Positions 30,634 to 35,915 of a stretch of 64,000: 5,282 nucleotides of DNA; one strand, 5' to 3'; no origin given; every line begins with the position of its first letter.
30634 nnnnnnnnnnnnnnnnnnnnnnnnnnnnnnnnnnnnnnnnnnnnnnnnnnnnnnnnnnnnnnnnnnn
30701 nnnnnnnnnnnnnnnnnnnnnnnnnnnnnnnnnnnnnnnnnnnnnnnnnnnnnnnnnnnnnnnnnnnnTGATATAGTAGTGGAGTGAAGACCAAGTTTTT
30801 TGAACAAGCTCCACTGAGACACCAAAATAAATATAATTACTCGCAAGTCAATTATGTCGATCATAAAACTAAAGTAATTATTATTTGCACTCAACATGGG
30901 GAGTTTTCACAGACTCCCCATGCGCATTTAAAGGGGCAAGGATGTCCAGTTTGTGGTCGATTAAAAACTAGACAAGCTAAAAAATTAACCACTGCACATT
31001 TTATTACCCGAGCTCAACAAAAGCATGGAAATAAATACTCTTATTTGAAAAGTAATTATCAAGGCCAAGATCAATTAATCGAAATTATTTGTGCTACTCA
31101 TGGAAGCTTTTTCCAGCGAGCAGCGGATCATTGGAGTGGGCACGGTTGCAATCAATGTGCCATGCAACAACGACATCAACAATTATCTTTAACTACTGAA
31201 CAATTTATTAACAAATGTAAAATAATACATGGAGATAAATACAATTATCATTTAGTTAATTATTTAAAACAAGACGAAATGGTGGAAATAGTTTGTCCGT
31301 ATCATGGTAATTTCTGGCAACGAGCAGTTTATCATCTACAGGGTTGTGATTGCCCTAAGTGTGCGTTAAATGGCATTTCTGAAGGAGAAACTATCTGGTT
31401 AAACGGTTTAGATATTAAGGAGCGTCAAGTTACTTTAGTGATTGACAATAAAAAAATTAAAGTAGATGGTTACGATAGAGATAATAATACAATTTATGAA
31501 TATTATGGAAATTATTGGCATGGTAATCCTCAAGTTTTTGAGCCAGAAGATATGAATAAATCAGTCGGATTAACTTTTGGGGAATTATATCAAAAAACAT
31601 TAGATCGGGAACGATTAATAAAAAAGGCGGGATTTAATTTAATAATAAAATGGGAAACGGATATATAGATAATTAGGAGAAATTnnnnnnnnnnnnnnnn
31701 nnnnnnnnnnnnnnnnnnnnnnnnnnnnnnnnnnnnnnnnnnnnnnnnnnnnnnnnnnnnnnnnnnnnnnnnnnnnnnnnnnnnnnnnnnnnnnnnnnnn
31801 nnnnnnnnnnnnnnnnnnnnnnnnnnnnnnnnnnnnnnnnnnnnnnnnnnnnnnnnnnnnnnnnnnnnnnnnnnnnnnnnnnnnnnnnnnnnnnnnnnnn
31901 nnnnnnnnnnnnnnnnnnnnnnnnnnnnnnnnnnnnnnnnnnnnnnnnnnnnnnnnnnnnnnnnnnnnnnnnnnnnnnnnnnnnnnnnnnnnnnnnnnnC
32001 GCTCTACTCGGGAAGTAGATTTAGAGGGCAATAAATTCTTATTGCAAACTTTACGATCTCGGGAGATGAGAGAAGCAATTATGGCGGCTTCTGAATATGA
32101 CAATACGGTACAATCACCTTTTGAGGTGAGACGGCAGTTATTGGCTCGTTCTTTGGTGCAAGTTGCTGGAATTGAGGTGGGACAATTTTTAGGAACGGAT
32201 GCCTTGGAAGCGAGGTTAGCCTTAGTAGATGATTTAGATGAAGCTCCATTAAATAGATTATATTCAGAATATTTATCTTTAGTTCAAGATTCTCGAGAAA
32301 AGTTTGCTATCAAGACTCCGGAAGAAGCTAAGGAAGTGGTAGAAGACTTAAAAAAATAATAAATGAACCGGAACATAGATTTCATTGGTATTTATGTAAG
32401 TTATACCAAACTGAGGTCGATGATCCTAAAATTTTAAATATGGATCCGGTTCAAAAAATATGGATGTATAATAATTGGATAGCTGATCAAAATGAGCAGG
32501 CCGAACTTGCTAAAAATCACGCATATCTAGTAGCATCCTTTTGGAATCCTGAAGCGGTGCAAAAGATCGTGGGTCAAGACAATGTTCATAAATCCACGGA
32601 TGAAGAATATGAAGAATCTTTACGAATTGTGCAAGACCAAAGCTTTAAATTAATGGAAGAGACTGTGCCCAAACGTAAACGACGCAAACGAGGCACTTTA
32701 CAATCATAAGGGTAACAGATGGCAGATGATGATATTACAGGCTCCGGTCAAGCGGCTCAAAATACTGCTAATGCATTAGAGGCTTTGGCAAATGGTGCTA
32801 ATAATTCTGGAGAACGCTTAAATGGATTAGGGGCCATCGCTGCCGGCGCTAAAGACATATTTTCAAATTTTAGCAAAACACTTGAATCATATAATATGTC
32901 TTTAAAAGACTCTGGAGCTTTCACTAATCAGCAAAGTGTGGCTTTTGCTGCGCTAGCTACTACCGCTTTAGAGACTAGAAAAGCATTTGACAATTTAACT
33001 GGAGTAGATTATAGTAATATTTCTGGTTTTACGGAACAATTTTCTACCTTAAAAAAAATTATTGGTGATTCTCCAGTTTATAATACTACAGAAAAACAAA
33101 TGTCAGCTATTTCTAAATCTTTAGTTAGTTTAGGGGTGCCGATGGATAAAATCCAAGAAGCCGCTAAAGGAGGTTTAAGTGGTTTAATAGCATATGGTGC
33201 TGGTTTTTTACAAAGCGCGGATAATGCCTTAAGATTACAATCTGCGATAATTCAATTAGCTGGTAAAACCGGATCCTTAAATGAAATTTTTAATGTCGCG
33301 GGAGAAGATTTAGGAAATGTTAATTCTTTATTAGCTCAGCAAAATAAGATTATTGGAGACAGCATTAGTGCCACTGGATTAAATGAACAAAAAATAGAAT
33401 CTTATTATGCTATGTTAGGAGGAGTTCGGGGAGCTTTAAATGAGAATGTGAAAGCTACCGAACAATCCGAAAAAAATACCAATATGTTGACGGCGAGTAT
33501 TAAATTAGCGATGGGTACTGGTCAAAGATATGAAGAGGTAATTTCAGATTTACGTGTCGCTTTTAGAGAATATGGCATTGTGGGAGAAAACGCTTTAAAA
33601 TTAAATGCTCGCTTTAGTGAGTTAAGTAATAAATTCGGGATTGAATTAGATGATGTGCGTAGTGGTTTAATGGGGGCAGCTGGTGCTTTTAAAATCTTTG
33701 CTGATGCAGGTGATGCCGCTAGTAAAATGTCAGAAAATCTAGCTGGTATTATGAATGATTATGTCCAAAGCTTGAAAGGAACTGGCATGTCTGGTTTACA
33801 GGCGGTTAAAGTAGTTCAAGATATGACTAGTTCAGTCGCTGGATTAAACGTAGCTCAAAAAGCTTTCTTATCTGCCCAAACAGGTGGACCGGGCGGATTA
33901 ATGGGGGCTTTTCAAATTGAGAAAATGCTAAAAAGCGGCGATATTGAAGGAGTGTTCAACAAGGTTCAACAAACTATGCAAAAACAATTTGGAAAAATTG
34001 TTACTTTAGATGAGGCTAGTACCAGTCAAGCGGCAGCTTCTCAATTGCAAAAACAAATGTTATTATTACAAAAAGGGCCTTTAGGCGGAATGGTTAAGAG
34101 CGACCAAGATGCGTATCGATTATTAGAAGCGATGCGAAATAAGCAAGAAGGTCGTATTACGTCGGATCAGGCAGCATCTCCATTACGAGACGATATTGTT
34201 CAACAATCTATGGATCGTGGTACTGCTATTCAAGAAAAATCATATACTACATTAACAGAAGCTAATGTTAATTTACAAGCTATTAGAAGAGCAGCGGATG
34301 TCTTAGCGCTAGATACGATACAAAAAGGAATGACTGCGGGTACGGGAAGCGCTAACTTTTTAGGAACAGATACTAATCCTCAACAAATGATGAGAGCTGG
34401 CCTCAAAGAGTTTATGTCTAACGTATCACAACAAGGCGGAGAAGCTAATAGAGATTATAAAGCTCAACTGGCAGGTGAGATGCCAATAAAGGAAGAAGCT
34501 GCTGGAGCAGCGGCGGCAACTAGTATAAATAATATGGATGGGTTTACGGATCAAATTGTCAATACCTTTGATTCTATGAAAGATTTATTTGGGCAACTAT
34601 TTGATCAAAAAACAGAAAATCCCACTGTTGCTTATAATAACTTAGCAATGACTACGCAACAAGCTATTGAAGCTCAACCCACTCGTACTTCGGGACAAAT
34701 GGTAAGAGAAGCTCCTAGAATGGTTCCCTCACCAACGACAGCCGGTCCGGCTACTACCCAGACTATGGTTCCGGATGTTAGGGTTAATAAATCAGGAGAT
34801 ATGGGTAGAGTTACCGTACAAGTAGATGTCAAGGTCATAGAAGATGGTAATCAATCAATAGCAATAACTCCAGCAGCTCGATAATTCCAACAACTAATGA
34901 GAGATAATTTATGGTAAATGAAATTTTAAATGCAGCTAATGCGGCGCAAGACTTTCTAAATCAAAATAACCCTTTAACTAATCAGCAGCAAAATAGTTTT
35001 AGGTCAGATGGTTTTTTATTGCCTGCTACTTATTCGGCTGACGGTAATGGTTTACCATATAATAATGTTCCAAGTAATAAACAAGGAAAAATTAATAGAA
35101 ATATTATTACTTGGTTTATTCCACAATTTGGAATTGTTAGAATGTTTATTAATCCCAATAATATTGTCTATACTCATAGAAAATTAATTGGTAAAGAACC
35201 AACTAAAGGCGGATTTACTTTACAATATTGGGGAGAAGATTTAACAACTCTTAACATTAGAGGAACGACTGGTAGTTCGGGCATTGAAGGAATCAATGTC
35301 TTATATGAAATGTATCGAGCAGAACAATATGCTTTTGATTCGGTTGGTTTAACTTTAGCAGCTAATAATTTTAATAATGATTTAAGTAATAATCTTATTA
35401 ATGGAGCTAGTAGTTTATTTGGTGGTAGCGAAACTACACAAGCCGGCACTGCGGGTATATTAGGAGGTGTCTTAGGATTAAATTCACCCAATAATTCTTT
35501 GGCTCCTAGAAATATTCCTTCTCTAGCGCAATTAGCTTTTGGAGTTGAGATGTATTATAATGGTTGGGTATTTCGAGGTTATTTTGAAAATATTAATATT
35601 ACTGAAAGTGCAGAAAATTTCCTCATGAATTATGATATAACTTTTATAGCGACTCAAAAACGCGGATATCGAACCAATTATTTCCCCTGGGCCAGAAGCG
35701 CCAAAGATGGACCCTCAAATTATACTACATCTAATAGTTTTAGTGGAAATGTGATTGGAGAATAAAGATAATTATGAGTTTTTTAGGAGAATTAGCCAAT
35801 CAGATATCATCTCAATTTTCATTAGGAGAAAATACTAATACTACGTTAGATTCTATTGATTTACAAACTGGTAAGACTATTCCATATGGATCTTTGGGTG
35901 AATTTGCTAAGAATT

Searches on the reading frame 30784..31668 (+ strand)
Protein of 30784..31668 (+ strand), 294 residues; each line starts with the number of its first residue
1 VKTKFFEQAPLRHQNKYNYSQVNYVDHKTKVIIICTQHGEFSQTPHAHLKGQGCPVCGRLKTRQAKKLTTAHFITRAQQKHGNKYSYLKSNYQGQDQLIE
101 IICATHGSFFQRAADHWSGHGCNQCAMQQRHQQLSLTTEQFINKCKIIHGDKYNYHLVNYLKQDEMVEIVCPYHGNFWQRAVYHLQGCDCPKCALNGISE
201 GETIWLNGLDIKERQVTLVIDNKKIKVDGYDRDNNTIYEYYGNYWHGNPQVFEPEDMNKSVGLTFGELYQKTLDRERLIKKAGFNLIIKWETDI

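Call 7: search_protein_families(library=pfam, proteins=[window:30784-31668:+], max_evalue=0.01)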
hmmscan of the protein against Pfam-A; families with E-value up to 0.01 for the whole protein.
window:30784-31668:+ (294 aa): 3 families
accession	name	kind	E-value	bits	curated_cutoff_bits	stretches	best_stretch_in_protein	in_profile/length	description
PF14311.12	DUF4379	-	1.5e-06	28.8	24.5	0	16-58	12-54/56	Probable Treble clef zinc finger domain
PF05265.19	DUF723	-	0.0006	20.1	20.9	0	155-194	19-60/60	Protein of unknown function (DUF723)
PF09535.15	Gmx_para_CXXCG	-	0.00093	19.1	25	0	172-195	13-36/236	Protein of unknown function (Gmx_para_CXXCG)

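Call 9: search_protein_families(library=phrogs, proteins=[window:30784-31668:+], max_evalue=0.001)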
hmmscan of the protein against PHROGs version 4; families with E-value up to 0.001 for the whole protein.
window:30784-31668:+ (294 aa): 4 families
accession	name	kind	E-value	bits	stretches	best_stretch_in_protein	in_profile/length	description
phrog_681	-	DNA, RNA and nucleotide metabolism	2.6e-44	152.8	2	5-128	307-431/576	endonuclease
phrog_4605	-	unknown function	1.2e-37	130.1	3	69-130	48-110/151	-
phrog_559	-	DNA, RNA and nucleotide metabolism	1.2e-36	127.7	1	5-287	128-393/607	HNH endonuclease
phrog_22677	-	unknown function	0.00014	22.3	0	212-293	249-332/353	-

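Call 86: search_solved_structures(query=A2, max_evalue=1)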
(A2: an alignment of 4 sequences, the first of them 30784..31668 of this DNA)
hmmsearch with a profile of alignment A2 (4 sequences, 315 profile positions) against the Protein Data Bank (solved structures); distinct sequences matched with E-value up to 1: 6.
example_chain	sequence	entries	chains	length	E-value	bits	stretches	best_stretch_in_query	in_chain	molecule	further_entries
7aor_at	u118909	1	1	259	7e-05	25.8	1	79-184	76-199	mS66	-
6hiv_DS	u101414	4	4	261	0.0088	18.9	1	81-127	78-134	ms66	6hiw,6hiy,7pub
7ane_at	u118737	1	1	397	0.02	17.7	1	85-174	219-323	mS66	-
6sga_Fd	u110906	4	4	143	0.034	17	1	157-193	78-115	mt-SAF33 | DUF4379 domain-containing protein | Probable Zinc-ribbon domain-containing protein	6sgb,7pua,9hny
6yxx_E2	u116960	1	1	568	0.57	13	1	35-126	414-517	DUF4379 domain-containing protein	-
3tzg_A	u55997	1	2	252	0.66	12.8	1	194-270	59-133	hypothetical protein BVU_2266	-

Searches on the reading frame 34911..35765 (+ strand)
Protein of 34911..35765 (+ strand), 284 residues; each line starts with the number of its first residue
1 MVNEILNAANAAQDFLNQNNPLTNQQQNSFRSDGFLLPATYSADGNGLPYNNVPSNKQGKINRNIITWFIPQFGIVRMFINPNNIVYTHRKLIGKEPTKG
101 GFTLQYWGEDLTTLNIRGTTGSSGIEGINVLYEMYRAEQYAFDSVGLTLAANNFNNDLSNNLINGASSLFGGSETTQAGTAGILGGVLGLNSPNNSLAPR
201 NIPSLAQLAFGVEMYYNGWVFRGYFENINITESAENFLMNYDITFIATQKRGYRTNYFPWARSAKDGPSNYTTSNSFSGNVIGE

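Call 17: search_protein_families(library=phrogs, proteins=[window:34911-35765:+], max_evalue=0.01)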
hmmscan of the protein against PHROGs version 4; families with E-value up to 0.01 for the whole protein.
window:34911-35765:+ (284 aa): 1 family
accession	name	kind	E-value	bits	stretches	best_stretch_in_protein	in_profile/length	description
phrog_1011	-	head and packaging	0.00064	20.5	1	75-135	27-92/361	virion structural protein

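Call 54: find_related_loci(query=window:34911-35765:+, collection=viral_contigs, flank=2500)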
Query window:34911-35765:+ (284 aa) in viral_contigs; peptide patterns used: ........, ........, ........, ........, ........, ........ (x = any residue, [..] = any of these).
68 stretches matched a pattern; 67 encode a relative of the query (tblastn E <= 1e-3); 66 distinct loci.
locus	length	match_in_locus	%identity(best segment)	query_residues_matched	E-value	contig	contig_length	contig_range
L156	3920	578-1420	81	1-281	1e-160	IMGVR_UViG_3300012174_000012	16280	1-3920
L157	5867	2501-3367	77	1-284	2e-150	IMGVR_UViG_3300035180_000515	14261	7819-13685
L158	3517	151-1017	77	1-284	3e-153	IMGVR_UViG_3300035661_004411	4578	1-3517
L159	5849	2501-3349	74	2-284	5e-149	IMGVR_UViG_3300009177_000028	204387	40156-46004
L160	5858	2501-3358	70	3-283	2e-136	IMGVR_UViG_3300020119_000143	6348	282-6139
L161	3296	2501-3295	74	1-265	4e-136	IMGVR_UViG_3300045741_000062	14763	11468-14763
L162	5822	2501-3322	70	5-281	2e-133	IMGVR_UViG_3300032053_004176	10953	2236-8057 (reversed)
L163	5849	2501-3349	67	1-284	6e-129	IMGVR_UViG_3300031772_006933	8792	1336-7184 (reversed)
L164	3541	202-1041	68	2-277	8e-117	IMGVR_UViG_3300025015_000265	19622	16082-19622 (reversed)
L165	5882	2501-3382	64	2-284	9e-115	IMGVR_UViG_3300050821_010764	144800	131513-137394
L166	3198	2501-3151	76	6-222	7e-115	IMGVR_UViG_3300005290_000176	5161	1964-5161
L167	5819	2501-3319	62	3-280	6e-113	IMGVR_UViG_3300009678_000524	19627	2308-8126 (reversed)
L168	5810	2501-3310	67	23-281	9e-113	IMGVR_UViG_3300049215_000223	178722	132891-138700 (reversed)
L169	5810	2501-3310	67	23-281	9e-113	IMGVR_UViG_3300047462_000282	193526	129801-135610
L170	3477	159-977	62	3-280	2e-113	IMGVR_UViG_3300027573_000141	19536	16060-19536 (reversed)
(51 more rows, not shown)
